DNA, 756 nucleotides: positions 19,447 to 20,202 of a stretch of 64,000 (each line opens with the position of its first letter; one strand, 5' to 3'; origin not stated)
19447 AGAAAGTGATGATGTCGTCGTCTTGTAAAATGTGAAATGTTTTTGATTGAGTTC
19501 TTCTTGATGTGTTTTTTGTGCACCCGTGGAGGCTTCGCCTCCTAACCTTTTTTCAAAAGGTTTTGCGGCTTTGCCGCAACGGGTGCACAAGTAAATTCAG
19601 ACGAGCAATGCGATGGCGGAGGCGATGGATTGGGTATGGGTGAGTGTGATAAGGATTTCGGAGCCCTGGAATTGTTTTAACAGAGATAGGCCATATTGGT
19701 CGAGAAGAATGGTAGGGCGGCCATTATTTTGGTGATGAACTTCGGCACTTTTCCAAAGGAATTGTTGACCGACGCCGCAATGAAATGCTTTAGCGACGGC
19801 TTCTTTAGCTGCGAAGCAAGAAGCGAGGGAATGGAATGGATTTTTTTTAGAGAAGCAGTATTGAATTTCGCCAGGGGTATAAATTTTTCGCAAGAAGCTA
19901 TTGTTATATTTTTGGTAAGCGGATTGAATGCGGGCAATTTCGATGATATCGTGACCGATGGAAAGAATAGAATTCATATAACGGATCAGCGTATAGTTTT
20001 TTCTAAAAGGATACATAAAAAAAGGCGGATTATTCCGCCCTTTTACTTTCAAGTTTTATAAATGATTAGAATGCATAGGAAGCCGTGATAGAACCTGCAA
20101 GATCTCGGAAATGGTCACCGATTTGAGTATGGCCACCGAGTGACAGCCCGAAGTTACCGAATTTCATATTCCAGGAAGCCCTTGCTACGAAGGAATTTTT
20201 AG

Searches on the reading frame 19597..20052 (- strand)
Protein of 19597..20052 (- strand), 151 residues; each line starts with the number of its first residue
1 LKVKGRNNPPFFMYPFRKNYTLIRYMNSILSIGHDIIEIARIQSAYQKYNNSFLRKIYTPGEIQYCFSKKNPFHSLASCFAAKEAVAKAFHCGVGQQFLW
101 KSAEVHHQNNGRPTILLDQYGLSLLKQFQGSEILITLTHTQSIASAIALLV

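Call 44: search_protein_families(library=pfam, proteins=[window:19597-20052:-])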
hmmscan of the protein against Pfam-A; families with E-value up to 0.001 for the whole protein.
window:19597-20052:- (151 aa): 1 family
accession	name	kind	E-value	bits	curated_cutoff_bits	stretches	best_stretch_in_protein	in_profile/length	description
PF01648.25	ACPS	-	5.3e-17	62.3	25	1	31-118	1-89/111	4'-phosphopantetheinyl transferase superfamily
